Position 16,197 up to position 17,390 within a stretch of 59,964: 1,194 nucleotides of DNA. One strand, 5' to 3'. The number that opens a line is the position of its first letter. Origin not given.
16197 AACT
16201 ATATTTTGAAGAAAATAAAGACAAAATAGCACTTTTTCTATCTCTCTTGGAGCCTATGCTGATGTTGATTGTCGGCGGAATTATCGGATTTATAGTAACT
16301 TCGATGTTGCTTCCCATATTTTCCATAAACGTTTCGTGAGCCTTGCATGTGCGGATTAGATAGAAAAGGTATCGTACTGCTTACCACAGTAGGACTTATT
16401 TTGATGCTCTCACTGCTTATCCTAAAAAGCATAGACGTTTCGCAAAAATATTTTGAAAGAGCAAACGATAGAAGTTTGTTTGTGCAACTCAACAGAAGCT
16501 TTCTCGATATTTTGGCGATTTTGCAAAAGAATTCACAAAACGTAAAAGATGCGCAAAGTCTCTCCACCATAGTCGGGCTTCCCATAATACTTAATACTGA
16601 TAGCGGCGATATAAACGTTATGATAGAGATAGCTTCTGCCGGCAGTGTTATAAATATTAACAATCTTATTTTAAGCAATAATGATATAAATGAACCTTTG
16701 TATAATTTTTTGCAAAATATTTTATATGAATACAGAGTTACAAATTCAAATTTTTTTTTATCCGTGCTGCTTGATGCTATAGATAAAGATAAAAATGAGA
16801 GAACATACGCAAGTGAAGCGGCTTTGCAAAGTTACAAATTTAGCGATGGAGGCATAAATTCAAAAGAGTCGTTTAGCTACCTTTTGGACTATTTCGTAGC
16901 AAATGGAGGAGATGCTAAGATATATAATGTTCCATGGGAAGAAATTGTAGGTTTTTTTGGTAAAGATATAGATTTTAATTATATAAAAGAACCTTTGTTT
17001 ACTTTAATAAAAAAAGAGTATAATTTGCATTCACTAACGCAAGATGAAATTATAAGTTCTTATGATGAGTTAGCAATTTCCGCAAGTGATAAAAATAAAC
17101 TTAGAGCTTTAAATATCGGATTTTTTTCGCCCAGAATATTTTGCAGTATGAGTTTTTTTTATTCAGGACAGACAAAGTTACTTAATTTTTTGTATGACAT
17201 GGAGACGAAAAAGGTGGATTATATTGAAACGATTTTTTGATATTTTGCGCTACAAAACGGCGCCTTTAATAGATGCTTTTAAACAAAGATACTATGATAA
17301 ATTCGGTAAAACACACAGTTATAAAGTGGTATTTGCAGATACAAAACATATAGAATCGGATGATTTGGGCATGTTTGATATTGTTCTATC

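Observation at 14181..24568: Complete, permuted 12-gene type II secretion-like operon in a Campylobacter-type genome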

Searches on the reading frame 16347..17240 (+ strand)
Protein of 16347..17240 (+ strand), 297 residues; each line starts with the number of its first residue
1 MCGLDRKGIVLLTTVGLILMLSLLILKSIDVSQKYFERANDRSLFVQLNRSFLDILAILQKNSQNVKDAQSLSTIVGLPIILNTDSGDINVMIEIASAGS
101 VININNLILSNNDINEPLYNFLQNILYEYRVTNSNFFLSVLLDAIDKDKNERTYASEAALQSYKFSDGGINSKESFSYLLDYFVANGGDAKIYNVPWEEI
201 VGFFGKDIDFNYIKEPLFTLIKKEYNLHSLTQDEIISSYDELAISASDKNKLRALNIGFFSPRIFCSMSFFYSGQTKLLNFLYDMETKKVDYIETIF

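Call 3: search_protein_families(library=pfam, proteins=[window:16347-17240:+], max_evalue=1)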
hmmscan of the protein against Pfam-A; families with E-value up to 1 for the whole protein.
window:16347-17240:+ (297 aa): 1 family
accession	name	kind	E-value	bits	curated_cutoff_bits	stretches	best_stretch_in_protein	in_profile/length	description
PF01951.21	Archease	-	0.12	13.2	25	1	90-165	32-100/136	Archease protein family (MTH1598/TM1083)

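Call 4: search_protein_families(library=ncbifam, proteins=[window:16347-17240:+], max_evalue=1)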
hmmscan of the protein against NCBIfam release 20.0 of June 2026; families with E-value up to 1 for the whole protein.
window:16347-17240:+ (297 aa): 0 families

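Call 23: search_solved_structures(query=A1, max_evalue=10)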
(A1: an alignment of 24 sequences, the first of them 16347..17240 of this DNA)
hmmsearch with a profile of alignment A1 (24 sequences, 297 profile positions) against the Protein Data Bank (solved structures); distinct sequences matched with E-value up to 10: 6.
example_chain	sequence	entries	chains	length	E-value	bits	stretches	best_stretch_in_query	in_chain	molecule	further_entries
6ilo_A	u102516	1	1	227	0.15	14.7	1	164-208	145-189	Capsid protein VP1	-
6ilj_A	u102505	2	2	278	0.17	14.5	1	164-209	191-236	Capsid protein VP1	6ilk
6ilm_A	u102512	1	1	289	0.18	14.5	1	164-209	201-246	Capsid protein VP1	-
6iln_A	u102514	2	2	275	0.18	14.4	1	164-208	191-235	Capsid protein VP1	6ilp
6ill_A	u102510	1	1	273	0.19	14.3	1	164-208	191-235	Capsid protein VP1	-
9fqr_Qy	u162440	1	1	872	0.63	12.6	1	110-163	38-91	Dynein regulatory complex subunit 7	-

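Call 25: search_protein_families(library=pfam, alignment_id=A1, max_evalue=0.1)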
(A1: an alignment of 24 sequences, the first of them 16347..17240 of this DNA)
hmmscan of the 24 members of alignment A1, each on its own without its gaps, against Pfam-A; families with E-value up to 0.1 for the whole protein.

A. member 1, window:16347-17240:+ (297 aa): 0 families

B. families by the number of members that match (of 24 scanned): 13 families
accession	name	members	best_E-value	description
PF21687.3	T2SSK_1st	2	0.025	Type II secretion system (T2SS), protein K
PF09033.15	DFF-C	1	0.0062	DNA Fragmentation factor 45kDa, C terminal domain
PF03883.20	H2O2_YaaD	1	0.013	Peroxide stress protein YaaA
PF23233.1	HAT_Syf1_CNRKL1_N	1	0.019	Pre-mRNA-splicing factor Syf1/CNRKL1 N-terminal HAT repeat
PF25128.1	HRDE1_NRDE3_N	1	0.02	HRDE1/NRDE-3, N-terminal domain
PF15045.11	Clathrin_bdg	1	0.032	Clathrin-binding box of Aftiphilin, vesicle trafficking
PF00810.23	ER_lumen_recept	1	0.048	ER lumen protein retaining receptor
PF16501.10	SCAPER_N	1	0.049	S phase cyclin A-associated protein in the endoplasmic reticulum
PF01934.22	HepT-like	1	0.057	Ribonuclease HepT-like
PF21924.1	XRCC4_CC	1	0.064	XRCC4 coiled-coil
PF01123.25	Stap_Strp_toxin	1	0.086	Staphylococcal/Streptococcal toxin, OB-fold domain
PF11694.13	DUF3290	1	0.097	Protein of unknown function (DUF3290)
PF06133.16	Com_YlbF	1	0.1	Control of competence regulator ComK, YlbF/YmcA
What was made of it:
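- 16347..17240 (+): gspK, tip minor pseudopilin (297 aa). Hydrophobic N-terminus without Glu5; conserved D143-x-x-D146-x-D148. No Pfam or NCBIfam hit (calls 3, 4, 25).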

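Call 38: find_homologous_proteins(query=window:16347-17240:+, max_evalue=0.001)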
Query window:16347-17240:+ (297 aa): 26 proteins with E <= 0.001 among 1618 candidates.
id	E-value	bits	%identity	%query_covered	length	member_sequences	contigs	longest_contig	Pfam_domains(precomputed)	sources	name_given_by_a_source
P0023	9.2e-186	634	100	100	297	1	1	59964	-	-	-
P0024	9.3e-161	552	84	100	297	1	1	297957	-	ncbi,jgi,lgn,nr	ncbi:MAG: hypothetical protein LBJ88_01945 [Campylobacteraceae bacterium]|jgi:hypothetical protein|n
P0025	7.0e-153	526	81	100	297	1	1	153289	-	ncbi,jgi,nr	ncbi:MAG: hypothetical protein LBI78_03715 [Campylobacteraceae bacterium]|jgi:hypothetical protein|n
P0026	8.1e-150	516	77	100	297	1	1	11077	-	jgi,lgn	jgi:hypothetical protein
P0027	2.5e-146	505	77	98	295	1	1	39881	-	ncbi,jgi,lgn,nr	ncbi:MAG: hypothetical protein LBF71_00660 [Campylobacteraceae bacterium]|jgi:hypothetical protein|n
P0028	6.6e-146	503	77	100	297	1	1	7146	-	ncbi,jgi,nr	ncbi:MAG: hypothetical protein LBS39_04030 [Campylobacteraceae bacterium]|jgi:hypothetical protein|n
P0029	1.8e-142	492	75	100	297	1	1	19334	-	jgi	jgi:hypothetical protein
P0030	2.4e-142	492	75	100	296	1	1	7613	-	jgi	jgi:hypothetical protein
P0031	2.2e-140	485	74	100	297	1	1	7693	-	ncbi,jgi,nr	ncbi:MAG: hypothetical protein LBT96_04645 [Campylobacteraceae bacterium]|jgi:hypothetical protein|n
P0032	7.8e-139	480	74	100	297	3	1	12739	-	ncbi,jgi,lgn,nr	ncbi:MAG: hypothetical protein LBD84_07210 [Campylobacteraceae bacterium]|jgi:hypothetical protein|n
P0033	3.4e-136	471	72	100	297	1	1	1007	-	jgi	jgi:hypothetical protein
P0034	4.4e-136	471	72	100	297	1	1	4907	-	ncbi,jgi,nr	ncbi:MAG: hypothetical protein LBP40_01000 [Campylobacteraceae bacterium]|jgi:hypothetical protein|n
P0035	2.9e-133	462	72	98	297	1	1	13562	-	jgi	jgi:hypothetical protein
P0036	1.1e-131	457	69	98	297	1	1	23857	-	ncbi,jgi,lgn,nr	ncbi:MAG: hypothetical protein LBP54_06645 [Campylobacteraceae bacterium]|jgi:hypothetical protein|n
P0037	1.5e-130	453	70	98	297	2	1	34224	-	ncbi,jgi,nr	ncbi:MAG: hypothetical protein LBB59_04020 [Campylobacteraceae bacterium]|jgi:hypothetical protein|n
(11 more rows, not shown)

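Call 50: predict_structure(alignment_id=A6)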
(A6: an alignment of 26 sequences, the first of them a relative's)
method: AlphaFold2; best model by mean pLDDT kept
length: 297 residues; sequences in the alignment: 26
mean_pLDDT: 78.8   pTM: 0.72
mean pLDDT of the five models: 78.8, 77.8, 77.1, 75.8, 73.8
residues with pLDDT >= 90: 98; 70-90: 118; 50-70: 61; < 50: 20
segments of 3 or more residues with pLDDT < 50: 1-5, 23-28, 30-32
pLDDT, mean of each block of 10 residues (from residue 1): 47 55 49 50 66 80 84 80 66 87 90 91 96 92 79 54 67 87 92 95 88 93 90 88 91 91 86 77 83 64
secondary structure, 60 per line:
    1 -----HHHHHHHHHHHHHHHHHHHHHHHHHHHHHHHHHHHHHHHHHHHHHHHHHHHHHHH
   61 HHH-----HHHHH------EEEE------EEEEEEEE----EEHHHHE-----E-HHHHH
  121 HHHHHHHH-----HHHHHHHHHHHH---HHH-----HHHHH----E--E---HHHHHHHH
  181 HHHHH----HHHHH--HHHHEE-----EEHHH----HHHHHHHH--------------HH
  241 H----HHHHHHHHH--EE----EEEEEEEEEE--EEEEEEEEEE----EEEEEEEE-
elements in order: H6-63 H69-73 E80-83 E90-97 H104-107 H116-128 H134-145 H157-161 H173-185 H190-194 H197-200 H217-224 H246-254 E263-272 E275-284 E289-296
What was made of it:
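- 16347..17240 (+): AlphaFold model pLDDT 78.8, pTM 0.72 (call 50).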

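Call 53: fold_search(model_id=the predicted structure, library=pdb)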
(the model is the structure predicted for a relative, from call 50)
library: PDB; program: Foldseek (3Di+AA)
matches with E <= 10: 223; with E <= 0.001: 3
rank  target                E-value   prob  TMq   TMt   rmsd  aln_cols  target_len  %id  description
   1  9a1f_T                2.6e-06  1.00  0.60  0.61   6.1       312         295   11  Integrative structure of the XcpGHIJK pseudo pilus filament model of a type II secretion system (released 2021-06-18)
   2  5vtm_X                1.3e-05  1.00  0.52  0.59   5.7       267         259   11  The crystal structure of minor pseudopilin ternary complex of XcpVWX from the Type 2 secretion system of Pseudomonas a (released 2018-05-23)
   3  3ci0_K                4.4e-05  1.00  0.61  0.64   5.3       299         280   11  The Crystal Structure of the GspK-GspI-GspJ complex from enterotoxigenic Escherichia coli Type 2 Secretion System (released 2008-04-29)
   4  5n9j_W                9.2e-01  0.03  0.14  0.10  27.9       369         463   13  Core Mediator of transcriptional regulation (released 2017-05-17)
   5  5trv                  1.0e+00  0.21  0.10  0.23   3.2        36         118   25  Crystal structure of a de novo designed protein with curved beta-sheet (released 2017-01-25)
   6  4q6z_A                1.1e+00  0.05  0.11  0.17  13.3       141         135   10  LpoB C-terminal domain from Escherichia coli (released 2014-05-14)
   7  2j4o                  1.4e+00  0.06  0.13  0.11  17.1       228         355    7  Structure of TAB1 (released 2006-09-04)
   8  4q6l                  1.4e+00  0.09  0.13  0.25  12.9       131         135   11  LpoB C-terminal domain from Salmonella enterica (Native) (released 2014-05-14)
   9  5tph_B                1.6e+00  0.12  0.10  0.21   3.5        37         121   22  Crystal structure of a de novo designed protein homodimer with curved beta-sheet (released 2017-01-25)
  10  5aiw_MODEL_1_A        2.0e+00  0.04  0.08  0.16   5.0        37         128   16  NMR solution structure of the putative transfer protein TraH from Gram-positive conjugative plasmid pIP501 (released 2016-03-09)
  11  3av0_B                2.1e+00  0.06  0.09  0.08  12.1        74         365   12  Crystal structure of Mre11-Rad50 bound to ATP S (released 2011-05-25)
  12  9q6a_A                2.3e+00  0.01  0.10  0.11  16.4       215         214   10  Crystal structure of octameric COMMD-like protein MBK5214510 from Flavobacteriaceae bacterium (released 2025-10-01)
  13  3f40                  2.5e+00  0.09  0.10  0.22   3.9        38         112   16  Crystal structure of NTF2-like protein of unknown function (YP_677363.1) from CYTOPHAGA HUTCHINSONII ATCC 33406 at 1.27  (released 2008-11-18)
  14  5nzz_B                2.5e+00  0.06  0.13  0.11  16.1       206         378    8  Crystal structure of phosphorylated p38aMAPK in complex with TAB1 (released 2018-05-30)
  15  1dy7_A                2.7e+00  0.20  0.10  0.07   2.4        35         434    8  Cytochrome cd1 Nitrite Reductase, CO complex (released 2000-09-24)
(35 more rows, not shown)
